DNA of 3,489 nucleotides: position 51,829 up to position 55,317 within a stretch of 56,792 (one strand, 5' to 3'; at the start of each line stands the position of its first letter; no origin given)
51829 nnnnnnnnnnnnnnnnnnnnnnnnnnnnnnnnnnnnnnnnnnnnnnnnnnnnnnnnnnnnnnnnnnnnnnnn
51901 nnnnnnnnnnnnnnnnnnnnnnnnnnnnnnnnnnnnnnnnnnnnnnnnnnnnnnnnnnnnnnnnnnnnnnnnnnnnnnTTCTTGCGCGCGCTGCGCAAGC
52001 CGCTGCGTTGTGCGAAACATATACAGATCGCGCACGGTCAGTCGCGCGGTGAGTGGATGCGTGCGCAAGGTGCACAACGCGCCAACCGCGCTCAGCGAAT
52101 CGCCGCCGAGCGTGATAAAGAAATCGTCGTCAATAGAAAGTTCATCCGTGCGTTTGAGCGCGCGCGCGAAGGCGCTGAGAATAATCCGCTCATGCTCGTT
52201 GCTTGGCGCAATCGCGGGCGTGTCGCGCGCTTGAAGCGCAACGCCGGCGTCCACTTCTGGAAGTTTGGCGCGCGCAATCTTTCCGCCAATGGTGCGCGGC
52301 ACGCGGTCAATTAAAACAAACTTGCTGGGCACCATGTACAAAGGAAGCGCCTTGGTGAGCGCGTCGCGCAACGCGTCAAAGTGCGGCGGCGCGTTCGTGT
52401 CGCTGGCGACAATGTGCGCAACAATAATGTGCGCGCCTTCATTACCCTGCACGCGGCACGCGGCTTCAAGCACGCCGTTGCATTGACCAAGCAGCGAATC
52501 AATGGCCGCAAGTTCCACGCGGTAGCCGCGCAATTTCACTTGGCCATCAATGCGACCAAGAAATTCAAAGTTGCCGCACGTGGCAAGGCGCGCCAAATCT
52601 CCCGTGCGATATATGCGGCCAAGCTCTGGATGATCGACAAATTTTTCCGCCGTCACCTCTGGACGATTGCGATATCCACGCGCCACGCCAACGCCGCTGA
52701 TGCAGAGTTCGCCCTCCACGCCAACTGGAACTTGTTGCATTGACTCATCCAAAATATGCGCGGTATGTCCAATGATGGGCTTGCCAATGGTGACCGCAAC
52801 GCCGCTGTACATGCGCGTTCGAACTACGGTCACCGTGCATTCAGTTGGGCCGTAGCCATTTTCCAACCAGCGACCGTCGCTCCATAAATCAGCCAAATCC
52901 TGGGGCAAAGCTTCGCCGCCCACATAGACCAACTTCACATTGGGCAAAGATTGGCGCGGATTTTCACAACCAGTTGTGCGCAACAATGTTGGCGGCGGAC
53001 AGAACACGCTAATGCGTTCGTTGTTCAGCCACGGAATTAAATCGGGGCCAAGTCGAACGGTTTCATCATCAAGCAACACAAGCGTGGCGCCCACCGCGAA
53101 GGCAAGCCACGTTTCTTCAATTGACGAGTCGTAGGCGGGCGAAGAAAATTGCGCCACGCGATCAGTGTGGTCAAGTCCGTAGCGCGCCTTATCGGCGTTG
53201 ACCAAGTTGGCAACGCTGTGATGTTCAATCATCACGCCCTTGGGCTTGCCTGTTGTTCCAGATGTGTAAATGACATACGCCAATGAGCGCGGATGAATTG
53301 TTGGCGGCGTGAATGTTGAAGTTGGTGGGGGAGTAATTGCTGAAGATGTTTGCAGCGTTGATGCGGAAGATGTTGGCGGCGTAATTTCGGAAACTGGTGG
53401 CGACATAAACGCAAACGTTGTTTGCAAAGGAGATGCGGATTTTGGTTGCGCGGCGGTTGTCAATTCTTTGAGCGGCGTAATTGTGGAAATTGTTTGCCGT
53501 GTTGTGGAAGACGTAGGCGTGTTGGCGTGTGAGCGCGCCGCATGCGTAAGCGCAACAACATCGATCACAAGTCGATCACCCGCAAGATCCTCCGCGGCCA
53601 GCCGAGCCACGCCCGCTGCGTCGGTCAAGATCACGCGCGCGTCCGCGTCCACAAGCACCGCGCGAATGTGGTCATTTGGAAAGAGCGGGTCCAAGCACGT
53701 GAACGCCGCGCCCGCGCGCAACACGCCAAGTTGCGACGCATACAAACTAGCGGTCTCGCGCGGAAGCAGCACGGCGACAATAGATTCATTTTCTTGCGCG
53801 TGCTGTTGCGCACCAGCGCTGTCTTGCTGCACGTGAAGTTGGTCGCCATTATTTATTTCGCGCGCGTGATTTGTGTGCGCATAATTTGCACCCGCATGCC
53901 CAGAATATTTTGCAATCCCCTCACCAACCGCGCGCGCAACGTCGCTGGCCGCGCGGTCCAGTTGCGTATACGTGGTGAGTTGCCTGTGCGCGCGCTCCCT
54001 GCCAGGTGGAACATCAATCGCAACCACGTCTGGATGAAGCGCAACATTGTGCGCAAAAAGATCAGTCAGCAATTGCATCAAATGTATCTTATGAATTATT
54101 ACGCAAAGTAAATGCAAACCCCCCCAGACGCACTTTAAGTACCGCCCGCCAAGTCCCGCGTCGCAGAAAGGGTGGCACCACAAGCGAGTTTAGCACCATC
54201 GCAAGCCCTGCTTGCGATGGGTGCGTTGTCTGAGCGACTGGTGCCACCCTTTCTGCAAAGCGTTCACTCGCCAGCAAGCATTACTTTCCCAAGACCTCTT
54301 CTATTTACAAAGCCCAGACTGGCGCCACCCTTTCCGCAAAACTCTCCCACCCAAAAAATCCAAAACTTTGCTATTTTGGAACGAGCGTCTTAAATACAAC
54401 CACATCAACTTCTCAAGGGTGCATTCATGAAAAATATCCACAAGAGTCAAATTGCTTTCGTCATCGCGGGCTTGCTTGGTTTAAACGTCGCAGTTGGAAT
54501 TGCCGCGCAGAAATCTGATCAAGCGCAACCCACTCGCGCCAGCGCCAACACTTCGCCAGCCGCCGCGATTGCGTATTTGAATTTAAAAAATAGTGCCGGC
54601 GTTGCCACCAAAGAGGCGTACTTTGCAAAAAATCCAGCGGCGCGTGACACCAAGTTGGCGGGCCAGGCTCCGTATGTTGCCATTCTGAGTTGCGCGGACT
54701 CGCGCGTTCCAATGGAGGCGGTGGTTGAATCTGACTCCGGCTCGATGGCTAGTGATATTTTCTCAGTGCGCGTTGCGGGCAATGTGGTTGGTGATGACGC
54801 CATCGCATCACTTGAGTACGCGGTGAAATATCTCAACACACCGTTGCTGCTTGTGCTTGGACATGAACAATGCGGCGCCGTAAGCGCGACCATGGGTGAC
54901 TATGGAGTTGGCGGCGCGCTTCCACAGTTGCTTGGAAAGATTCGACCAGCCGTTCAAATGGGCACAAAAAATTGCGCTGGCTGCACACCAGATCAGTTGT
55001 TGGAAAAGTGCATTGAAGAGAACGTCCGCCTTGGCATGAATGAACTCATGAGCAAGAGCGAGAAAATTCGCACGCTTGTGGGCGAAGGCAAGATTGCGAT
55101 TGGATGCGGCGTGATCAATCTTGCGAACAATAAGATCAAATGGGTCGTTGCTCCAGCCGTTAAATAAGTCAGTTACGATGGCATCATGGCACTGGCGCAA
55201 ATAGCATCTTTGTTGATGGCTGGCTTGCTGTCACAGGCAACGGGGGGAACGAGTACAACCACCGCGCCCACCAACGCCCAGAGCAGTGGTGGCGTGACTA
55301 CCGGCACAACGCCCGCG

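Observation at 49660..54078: Stand-alone membrane-embedded NRPS-like enzyme with epsilon-poly-lysine-synthetase (Pls/PosA) architecture in a non-actinobacterial, PVC-like context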

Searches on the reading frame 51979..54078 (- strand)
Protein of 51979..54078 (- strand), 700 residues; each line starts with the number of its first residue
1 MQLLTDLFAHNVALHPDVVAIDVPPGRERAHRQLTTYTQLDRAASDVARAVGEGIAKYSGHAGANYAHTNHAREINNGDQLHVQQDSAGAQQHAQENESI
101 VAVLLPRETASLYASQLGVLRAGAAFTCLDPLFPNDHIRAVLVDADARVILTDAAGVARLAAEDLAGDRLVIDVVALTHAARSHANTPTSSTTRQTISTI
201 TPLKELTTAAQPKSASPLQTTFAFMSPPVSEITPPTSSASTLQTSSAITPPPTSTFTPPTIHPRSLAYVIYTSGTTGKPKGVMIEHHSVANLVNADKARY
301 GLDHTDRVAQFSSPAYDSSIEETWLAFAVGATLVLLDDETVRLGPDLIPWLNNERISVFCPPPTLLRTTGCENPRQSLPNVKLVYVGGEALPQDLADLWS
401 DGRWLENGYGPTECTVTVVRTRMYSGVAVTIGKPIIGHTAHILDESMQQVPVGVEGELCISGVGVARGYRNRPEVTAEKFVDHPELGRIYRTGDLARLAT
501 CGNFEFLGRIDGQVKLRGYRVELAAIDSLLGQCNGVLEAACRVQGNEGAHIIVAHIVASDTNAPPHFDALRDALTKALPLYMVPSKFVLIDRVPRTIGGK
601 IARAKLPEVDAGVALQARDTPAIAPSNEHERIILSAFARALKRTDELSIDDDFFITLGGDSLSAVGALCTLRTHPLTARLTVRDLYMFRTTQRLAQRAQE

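Call 53: predict_structure(alignment_id=A2)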
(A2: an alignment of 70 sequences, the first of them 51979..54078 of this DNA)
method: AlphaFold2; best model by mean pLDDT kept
length: 700 residues; sequences in the alignment: 70
mean_pLDDT: 83.4   pTM: 0.81
mean pLDDT of the five models: 83.4, 81.8, 81.1, 80.5, 79.9
residues with pLDDT >= 90: 432; 70-90: 132; 50-70: 54; < 50: 82
segments of 3 or more residues with pLDDT < 50: 62-80, 188-248
pLDDT, mean of each block of 10 residues (from residue 1): 95 98 91 97 97 89 45 45 54 73 95 98 97 92 96 98 96 93 60 35 30 29 26 35 44 77 95 73 96 95 97 91 97 93 89 97 88 95 89 93 93 90 94 95 95 95 95 93 96 92 88 66 88 96 77 94 92 88 89 83 88 57 95 95 87 81 86 94 87 95
secondary structure, 60 per line:
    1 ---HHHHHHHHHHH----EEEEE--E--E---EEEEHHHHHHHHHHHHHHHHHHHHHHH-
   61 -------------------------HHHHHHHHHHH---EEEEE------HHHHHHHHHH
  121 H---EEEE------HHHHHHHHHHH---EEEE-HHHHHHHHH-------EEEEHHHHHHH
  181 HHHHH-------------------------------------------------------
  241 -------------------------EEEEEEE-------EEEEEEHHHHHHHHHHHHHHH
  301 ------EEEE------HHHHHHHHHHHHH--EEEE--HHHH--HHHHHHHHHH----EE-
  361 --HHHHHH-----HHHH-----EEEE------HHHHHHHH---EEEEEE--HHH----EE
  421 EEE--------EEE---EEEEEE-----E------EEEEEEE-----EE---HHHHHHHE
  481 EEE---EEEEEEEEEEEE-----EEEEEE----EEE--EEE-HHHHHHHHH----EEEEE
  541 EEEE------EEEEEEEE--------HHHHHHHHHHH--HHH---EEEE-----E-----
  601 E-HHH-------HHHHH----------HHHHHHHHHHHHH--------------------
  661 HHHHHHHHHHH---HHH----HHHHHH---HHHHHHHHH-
elements in order (helices of 4 or more, strands of 3 or more residues): H4-14 E19-23 E33-36 H37-59 H86-96 E100-104 H111-121 E125-128 H135-145 E149-152 H154-162 E170-173 H174-185 E266-272 E280-285 H286-300 E307-310 H317-329 E332-335 H338-341 H344-353 H363-368 H374-377 E383-386 H393-400 E404-409 E419-423 E432-434 E438-443 E456-462 H473-479 E480-483 E487-498 E504-509 E514-516 E519-521 H523-531 E536-544 E551-558 H567-577 E586-589 H613-617 H628-640 H661-671 H682-687 H691-699
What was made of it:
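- The inserts are the only low-confidence segments of the A-T model (call 53). The AF2 core is confident and the inserts are modelled as excluded, disordered loops (call 53).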

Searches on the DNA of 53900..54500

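Call 66: search_rna_families(source=window, start=53900, end=54500, threshold=evalue, max_evalue=1)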
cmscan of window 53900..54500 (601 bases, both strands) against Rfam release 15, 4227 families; matches with E-value up to 1: 3.
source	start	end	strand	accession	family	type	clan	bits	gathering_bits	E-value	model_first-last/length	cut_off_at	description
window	54151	54269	-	RF03600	MIR3627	Gene; miRNA;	-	30.3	64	9.9e-05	1-89/89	no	MIR3627 microRNA precursor family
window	54152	54268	+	RF03600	MIR3627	Gene; miRNA;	-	18.3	64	0.37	1-89/89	no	MIR3627 microRNA precursor family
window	54341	54401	-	RF03071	Sodium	Cis-reg; riboswitch;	-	17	40.5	0.53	1-55/55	no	Na+ riboswitch aptamer (DUF1646)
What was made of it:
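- Tried and rejected: The only hit is a sub-threshold match to a plant microRNA precursor, a generic hairpin resemblance (call 66).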

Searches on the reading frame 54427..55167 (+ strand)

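Call 8: search_protein_families(library=pfam, proteins=[window:54427-55167:+], max_evalue=0.001)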
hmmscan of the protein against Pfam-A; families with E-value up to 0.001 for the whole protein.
window:54427-55167:+ (246 aa): 1 family
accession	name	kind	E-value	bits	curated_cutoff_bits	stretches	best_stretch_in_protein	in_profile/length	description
PF00484.24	Pro_CA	-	2.1e-29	103.2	25.7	1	85-235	2-154/156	Carbonic anhydrase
